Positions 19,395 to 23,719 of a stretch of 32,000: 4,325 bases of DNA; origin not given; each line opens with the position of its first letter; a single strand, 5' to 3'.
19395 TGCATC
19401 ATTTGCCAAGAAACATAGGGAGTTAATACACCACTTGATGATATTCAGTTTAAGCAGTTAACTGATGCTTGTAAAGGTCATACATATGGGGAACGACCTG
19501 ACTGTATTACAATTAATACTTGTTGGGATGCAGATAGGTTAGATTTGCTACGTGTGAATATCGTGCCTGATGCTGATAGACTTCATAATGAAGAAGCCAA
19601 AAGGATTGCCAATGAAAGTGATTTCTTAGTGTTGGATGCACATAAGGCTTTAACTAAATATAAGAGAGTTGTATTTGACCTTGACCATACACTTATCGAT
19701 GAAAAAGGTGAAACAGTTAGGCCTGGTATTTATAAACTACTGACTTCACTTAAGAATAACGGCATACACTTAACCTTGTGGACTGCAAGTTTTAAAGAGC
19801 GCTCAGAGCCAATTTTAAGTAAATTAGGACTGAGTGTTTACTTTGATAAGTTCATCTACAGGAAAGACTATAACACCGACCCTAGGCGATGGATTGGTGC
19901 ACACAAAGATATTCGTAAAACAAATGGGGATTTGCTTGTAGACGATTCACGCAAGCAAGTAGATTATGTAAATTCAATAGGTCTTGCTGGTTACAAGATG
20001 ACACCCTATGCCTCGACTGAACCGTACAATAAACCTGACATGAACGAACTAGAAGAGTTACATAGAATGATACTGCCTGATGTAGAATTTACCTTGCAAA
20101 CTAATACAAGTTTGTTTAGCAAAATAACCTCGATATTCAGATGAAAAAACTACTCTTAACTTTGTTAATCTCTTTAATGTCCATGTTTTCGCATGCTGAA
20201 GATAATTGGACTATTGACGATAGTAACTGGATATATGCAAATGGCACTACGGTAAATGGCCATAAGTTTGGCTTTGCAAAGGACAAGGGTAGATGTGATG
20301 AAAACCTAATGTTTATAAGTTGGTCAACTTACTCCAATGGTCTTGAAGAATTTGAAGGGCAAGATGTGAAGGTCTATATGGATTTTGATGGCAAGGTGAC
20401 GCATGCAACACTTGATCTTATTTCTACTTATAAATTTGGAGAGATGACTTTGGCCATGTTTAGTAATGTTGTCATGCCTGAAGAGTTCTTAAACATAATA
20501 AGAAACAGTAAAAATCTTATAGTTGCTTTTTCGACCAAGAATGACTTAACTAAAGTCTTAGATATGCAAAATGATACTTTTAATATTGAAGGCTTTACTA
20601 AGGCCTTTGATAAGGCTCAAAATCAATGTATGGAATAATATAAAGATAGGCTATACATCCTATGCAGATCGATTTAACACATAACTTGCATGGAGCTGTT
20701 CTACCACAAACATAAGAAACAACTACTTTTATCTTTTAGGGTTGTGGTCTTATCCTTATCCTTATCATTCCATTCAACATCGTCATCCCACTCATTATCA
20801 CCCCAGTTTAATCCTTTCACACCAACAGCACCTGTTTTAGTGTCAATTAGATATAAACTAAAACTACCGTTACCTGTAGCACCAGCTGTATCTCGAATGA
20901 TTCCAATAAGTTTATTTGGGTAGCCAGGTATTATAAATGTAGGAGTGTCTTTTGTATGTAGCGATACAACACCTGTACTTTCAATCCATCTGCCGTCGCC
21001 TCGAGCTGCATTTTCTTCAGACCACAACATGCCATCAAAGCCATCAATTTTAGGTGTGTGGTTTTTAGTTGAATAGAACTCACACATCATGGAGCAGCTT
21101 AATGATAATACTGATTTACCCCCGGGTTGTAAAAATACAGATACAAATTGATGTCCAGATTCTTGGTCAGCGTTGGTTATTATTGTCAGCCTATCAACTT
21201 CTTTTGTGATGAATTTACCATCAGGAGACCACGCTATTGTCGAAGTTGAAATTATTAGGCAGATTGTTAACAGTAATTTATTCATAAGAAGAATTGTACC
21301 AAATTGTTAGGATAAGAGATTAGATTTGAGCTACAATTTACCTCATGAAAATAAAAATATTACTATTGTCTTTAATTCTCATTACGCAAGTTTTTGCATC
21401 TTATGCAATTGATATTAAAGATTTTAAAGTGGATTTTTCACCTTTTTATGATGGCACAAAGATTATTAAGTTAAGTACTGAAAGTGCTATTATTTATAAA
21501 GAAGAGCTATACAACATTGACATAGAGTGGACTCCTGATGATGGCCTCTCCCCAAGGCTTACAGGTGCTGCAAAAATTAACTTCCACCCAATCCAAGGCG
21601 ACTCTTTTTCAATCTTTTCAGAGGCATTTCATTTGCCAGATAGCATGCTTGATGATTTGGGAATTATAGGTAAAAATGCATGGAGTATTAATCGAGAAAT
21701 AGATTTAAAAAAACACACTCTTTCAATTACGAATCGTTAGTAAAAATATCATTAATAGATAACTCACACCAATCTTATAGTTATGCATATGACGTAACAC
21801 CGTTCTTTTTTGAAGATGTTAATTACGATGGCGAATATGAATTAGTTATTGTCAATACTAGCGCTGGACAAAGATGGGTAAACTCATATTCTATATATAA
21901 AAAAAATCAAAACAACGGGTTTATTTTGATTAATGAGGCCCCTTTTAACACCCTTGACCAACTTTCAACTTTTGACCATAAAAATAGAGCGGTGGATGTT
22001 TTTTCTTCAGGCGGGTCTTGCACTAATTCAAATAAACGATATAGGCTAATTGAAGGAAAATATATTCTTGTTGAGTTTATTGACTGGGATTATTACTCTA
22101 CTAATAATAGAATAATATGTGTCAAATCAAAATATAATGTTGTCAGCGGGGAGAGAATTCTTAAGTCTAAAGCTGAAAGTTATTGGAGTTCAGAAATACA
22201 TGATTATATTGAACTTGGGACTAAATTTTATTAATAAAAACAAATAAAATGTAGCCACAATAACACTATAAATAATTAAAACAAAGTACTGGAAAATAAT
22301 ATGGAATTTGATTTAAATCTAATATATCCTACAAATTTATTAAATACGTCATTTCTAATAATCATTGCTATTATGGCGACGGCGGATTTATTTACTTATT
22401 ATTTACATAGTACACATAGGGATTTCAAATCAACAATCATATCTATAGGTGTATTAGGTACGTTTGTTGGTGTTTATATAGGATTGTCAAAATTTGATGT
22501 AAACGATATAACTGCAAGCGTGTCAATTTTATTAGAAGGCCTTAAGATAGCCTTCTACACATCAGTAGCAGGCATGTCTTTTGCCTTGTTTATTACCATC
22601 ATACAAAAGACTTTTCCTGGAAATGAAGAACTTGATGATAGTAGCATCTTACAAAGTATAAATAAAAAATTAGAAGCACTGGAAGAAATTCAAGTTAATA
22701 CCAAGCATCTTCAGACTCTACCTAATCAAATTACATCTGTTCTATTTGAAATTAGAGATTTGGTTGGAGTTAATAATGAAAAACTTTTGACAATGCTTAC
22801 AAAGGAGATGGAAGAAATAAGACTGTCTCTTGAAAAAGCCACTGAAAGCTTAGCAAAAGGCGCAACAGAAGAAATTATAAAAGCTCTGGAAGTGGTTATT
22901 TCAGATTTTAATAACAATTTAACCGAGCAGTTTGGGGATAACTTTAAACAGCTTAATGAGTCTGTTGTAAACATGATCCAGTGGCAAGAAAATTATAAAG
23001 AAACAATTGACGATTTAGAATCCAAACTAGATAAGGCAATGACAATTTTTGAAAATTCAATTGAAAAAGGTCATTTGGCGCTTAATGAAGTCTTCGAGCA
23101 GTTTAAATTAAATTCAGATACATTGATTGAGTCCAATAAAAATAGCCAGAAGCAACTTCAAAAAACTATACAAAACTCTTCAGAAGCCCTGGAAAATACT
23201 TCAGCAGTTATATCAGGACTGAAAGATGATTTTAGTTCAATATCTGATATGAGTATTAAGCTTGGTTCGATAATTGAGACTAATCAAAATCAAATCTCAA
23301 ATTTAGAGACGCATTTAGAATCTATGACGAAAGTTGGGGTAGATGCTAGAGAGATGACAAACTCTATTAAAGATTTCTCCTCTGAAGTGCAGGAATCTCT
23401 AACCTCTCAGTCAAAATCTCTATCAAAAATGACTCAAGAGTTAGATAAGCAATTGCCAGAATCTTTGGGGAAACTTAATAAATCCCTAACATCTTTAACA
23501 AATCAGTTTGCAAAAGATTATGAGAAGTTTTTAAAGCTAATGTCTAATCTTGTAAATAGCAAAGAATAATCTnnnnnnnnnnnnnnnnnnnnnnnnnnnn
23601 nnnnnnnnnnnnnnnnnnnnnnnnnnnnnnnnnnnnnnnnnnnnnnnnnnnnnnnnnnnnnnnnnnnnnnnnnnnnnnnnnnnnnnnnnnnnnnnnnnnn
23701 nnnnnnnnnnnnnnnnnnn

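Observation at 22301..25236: Intact MotA-like / HNH nuclease / MotB-like three-gene module: a permuted, compact Zorya-type candidate defence system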

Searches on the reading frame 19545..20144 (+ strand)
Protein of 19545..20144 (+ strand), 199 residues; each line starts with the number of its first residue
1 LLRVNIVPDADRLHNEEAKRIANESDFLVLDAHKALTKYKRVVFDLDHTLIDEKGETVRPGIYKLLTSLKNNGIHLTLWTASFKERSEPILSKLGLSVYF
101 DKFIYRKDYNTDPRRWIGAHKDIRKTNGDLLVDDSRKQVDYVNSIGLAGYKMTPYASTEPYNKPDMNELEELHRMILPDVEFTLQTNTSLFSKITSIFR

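Call 30: search_protein_families(library=pfam, proteins=[window:19545-20144:+], max_evalue=0.01)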
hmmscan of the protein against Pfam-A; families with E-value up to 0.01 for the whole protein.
window:19545-20144:+ (199 aa): 6 families
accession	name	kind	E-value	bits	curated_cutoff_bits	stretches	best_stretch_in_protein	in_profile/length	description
PF03031.24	NIF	-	1.2e-07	31.9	21.8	1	42-173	3-147/160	NLI interacting factor-like phosphatase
PF13419.12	HAD_2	-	6.7e-07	30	23.8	1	58-111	80-133/178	Haloacid dehalogenase-like hydrolase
PF00702.32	Hydrolase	-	3.2e-06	28.1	26.4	1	37-108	77-148/191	haloacid dehalogenase-like hydrolase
PF05152.18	DUF705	-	4.1e-05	23.7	20.4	1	41-104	136-201/304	Protein of unknown function (DUF705)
PF12710.13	HAD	-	0.00011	23.2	27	0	57-103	85-142/189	haloacid dehalogenase-like hydrolase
PF08282.18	Hydrolase_3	-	0.00017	21.8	20.9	1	42-99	1-57/255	haloacid dehalogenase-like hydrolase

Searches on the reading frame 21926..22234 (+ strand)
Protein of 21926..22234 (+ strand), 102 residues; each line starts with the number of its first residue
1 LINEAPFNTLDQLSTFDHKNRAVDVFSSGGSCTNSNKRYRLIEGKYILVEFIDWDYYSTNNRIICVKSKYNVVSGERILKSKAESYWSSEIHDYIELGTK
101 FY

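Call 4: search_protein_families(library=pfam, proteins=[window:21926-22234:+], max_evalue=1)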
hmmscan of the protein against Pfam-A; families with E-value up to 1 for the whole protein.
window:21926-22234:+ (102 aa): 1 family
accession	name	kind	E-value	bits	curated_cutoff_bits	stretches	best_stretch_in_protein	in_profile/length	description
PF07293.16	DUF1450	-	0.15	12.3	30.1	0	64-95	42-72/75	Protein of unknown function (DUF1450)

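Call 5: search_protein_families(library=padloc, proteins=[window:21926-22234:+], max_evalue=1)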
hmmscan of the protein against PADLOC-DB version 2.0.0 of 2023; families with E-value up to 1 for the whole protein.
window:21926-22234:+ (102 aa): 0 families

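Call 6: search_protein_families(library=ncbifam, proteins=[window:21926-22234:+], max_evalue=1)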
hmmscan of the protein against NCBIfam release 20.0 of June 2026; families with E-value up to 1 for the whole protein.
window:21926-22234:+ (102 aa): 3 families
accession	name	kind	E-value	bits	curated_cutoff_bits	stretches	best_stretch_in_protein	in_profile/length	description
NF047539.1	XAC2610_fam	domain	0.0012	19.3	35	1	14-50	52-88/89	XAC2610-related protein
NF006746.0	PRK09270.1-5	subfamily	0.071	12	250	1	20-58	107-145/210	nucleoside/nucleotide kinase family protein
NF012149.0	blaIND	exception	0.083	12.3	430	1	31-84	135-185/239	IND family subclass B1 metallo-beta-lactamase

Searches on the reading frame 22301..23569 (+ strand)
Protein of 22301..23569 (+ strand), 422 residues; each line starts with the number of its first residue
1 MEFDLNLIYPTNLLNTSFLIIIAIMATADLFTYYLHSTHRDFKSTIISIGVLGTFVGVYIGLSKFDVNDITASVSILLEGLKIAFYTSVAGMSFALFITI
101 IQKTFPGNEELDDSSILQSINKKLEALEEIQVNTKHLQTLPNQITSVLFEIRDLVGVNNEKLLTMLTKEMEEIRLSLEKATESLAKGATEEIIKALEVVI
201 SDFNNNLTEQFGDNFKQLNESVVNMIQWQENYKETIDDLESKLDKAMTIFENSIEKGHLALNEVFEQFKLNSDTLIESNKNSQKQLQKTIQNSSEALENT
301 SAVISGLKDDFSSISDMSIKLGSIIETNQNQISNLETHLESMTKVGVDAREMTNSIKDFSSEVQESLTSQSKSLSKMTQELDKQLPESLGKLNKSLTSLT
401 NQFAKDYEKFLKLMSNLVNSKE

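Call 4: search_protein_families(library=pfam, proteins=[window:22301-23569:+], max_evalue=1)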
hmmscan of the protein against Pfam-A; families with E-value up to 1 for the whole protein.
window:22301-23569:+ (422 aa): 21 families
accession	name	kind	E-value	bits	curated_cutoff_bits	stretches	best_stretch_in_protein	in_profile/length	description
PF01442.23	Apolipoprotein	-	3.8e-09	37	90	2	119-287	15-182/190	Apolipoprotein A1/A4/E domain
PF10392.15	COG5_N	-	0.00017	22.2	31.2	1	326-419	20-111/132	Conserved oligomeric Golgi complex subunit 5, N-terminal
PF01618.21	MotA_ExbB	-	0.00043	20.5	22.9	1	47-105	57-114/127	MotA/TolQ/ExbB proton channel family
PF09548.15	Spore_III_AB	-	0.0025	18.3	32.5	1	227-341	18-138/170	Stage III sporulation protein AB (spore_III_AB)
PF15233.11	SYCE1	-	0.0055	17.2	27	1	284-397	15-127/152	Synaptonemal complex central element protein 1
PF19551.4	DUF6074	-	0.0069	17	27.2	1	339-371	44-76/83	Family of unknown function (DUF6074)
PF11887.13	Mce4_CUP1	-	0.0084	16.2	32.6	1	205-298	67-159/222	Cholesterol uptake porter CUP1 of Mce4, putative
PF07889.17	DUF1664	-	0.01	16.3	34.6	1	264-343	42-121/124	Protein of unknown function (DUF1664)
PF20503.3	DUF6730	-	0.018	16.4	27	1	326-383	16-75/82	Family of unknown function (DUF6730)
PF10817.14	DUF2563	-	0.019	16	21.2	1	278-367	10-95/104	Protein of unknown function (DUF2563)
PF07464.16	ApoLp-III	-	0.019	15.6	36.3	2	348-418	30-100/146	Apolipophorin-III precursor (apoLp-III)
PF00901.23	Orbi_VP5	-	0.023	13.7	27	2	101-147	277-324/506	Orbivirus outer capsid protein VP5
PF04961.17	FTCD_C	-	0.031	14.4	24.5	1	227-294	41-110/182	Formiminotransferase-cyclodeaminase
PF02601.20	Exonuc_VII_L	-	0.031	14.2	35.9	0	233-387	146-272/315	Exonuclease VII, large subunit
PF05478.16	Prominin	-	0.043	12.4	34.3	1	212-410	224-412/799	Prominin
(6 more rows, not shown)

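Call 5: search_protein_families(library=padloc, proteins=[window:22301-23569:+], max_evalue=1)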
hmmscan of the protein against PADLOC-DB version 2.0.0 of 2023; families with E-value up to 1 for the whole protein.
window:22301-23569:+ (422 aa): 24 families
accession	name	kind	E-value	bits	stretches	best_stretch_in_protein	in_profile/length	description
PDLC00638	ZorA2|ZorA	-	1.9e-61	206.5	2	13-380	18-348/545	MotA/ExbB/TolQ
PDLC00640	ZorA2|ZorA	-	1.5e-55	187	3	12-246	15-269/590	MotA/ExbB/TolQ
PDLC00637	ZorA2|ZorA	-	5.7e-52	174.9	1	17-419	19-414/420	MotA/ExbB/TolQ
PDLC00636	ZorA2|ZorA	-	1.4e-46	157.4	3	36-251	35-253/461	MotA/ExbB/TolQ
PDLC00639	ZorA2|ZorA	-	3.8e-36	122.9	2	17-380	32-384/494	MotA/ExbB/TolQ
PDLC00635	ZorA2|ZorA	-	6e-28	96.1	3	40-145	47-153/505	MotA/ExbB/TolQ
PDLC00597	ZorA1|ZorA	-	1.5e-14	51.6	1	44-247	113-313/683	MotA/ExbB/TolQ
PDLC00601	ZorA1|ZorA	-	8.9e-14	49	1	46-410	142-512/699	MotA/ExbB/TolQ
PDLC00598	ZorA1|ZorA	-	5.7e-13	46.1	2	49-104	138-197/663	MotA/ExbB/TolQ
PDLC00602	ZorA1|ZorA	-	4.1e-12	43.7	2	47-105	136-197/648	MotA/ExbB/TolQ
PDLC00603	ZorA1|ZorA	-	5e-10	36.6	2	46-104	137-198/727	MotA/ExbB/TolQ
PDLC00596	ZorA1|ZorA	-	1.5e-07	28.5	1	46-105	165-226/583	MotA/ExbB/TolQ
PDLC00647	ZorA3|ZorA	-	1.4e-06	25.1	2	150-406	310-543/780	MotA/ExbB/TolQ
PDLC00650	ZorA3|ZorA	-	3.3e-05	20.6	2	134-414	421-694/1063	MotA/ExbB/TolQ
PDLC00648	ZorA3|ZorA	-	7.4e-05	19.7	2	139-418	384-632/692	MotA/ExbB/TolQ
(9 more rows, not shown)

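Call 6: search_protein_families(library=ncbifam, proteins=[window:22301-23569:+], max_evalue=1)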
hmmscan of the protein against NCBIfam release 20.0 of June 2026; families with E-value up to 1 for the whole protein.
window:22301-23569:+ (422 aa): 18 families
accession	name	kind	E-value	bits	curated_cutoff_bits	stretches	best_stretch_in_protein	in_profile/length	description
NF041792.2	2_anti-phage_ZorA2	equivalog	1.7e-44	152.3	700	2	21-246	26-261/550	type II Zorya anti-phage system protein ZorA2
NF033915.0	antiphage_ZorA_2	subfamily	1.2e-15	57.5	100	1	45-299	114-371/383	anti-phage ZorAB system protein ZorA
NF033916.0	antiphage_ZorA_3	subfamily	3.6e-10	39.3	250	2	46-104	31-92/509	anti-phage ZorAB system protein ZorA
NF033914.0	antiphage_ZorA_1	subfamily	3.9e-06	25.4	190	1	47-399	116-466/619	anti-phage ZorAB system protein ZorA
NF033917.0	antiphage_ZorA_4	subfamily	1.3e-05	24.3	500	1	45-412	65-399/413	anti-phage ZorAB system protein ZorA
TIGR02168.1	SMC_prok_B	equivalog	0.00011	20.1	567.35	2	274-416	672-813/1181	chromosome segregation protein SMC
TIGR00996.1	Mtu_fam_mce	paralog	0.00068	18.9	140.5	2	177-335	136-278/291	MCE family protein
NF003070.0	PRK03995.1-1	equivalog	0.0079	15.7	352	1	153-231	75-151/237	D-aminoacyl-tRNA deacylase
NF009255.0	PRK12612.1-3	equivalog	0.015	15.9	112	1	10-77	3-71/92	putative monovalent cation/H+ antiporter subunit F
NF033885.1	conj_TraP_IncI1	equivalog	0.016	14.9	135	1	255-316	74-135/217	conjugal transfer protein TraP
NF003413.0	PRK04778.1-7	equivalog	0.016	13.6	556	1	125-399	196-462/564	septation ring formation regulator EzrA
NF047516.1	LA_3659_fam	equivalog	0.08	12.5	36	1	281-409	61-211/221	LA_3659 family protein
NF047514.1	SpiroCoCo_N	equivalog_domain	0.08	12.5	75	1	281-409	61-211/221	SpiroCoCo family coiled-coil protein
TIGR03741.1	PRTRC_E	subfamily_domain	0.31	11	37.95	1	358-405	33-80/106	PRTRC system protein E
TIGR00237.1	xseA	equivalog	0.33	10.1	180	1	231-344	257-344/389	exodeoxyribonuclease VII large subunit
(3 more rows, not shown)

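Call 10: find_related_loci(query=window:22301-23569:+, collection=genome_contigs, flank=8000)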
Query window:22301-23569:+ (422 aa) in genome_contigs; peptide patterns used: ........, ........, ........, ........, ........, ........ (x = any residue, [..] = any of these).
84 stretches matched a pattern, but none encodes a relative of the query by tblastn (E <= 1e-3).

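Call 15: search_solved_structures(query=window:22301-23569:+, max_evalue=1, show_alignments=1)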
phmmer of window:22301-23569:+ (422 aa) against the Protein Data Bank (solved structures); distinct sequences matched with E-value up to 1: 12.
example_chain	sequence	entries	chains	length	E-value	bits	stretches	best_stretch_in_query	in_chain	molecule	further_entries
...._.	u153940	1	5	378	1.6e-25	93.6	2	45-236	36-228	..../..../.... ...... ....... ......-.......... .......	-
8qyh_A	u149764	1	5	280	0.0015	21.3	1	44-146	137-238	Anti-phage defense ZorAB system ZorA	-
8qyy_A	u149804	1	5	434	0.0024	20.6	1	45-154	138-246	Anti-phage defense ZorAB system ZorA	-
3snh_A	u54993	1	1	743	0.092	15.4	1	350-412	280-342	Dynamin-1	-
6dlu_B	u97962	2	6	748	0.094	15.4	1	350-412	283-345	Dynamin-1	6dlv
8tym_c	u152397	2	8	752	0.095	15.4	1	350-412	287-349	Dynamin-1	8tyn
8sxz_b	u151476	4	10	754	0.095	15.4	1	350-412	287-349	Dynamin-1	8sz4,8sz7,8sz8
7wu7_4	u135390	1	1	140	0.11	15.1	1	117-216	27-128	Prefoldin subunit 4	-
4uud_B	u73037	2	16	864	0.12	15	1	350-412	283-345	DYNAMIN-1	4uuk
4uud_A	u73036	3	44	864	0.12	15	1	350-412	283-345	DYNAMIN-1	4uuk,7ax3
8t0k_b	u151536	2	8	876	0.13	15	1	350-412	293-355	Dynamin-1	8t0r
2o6s_A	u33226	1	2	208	0.41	13.3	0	117-159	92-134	Variable lymphocyte receptor B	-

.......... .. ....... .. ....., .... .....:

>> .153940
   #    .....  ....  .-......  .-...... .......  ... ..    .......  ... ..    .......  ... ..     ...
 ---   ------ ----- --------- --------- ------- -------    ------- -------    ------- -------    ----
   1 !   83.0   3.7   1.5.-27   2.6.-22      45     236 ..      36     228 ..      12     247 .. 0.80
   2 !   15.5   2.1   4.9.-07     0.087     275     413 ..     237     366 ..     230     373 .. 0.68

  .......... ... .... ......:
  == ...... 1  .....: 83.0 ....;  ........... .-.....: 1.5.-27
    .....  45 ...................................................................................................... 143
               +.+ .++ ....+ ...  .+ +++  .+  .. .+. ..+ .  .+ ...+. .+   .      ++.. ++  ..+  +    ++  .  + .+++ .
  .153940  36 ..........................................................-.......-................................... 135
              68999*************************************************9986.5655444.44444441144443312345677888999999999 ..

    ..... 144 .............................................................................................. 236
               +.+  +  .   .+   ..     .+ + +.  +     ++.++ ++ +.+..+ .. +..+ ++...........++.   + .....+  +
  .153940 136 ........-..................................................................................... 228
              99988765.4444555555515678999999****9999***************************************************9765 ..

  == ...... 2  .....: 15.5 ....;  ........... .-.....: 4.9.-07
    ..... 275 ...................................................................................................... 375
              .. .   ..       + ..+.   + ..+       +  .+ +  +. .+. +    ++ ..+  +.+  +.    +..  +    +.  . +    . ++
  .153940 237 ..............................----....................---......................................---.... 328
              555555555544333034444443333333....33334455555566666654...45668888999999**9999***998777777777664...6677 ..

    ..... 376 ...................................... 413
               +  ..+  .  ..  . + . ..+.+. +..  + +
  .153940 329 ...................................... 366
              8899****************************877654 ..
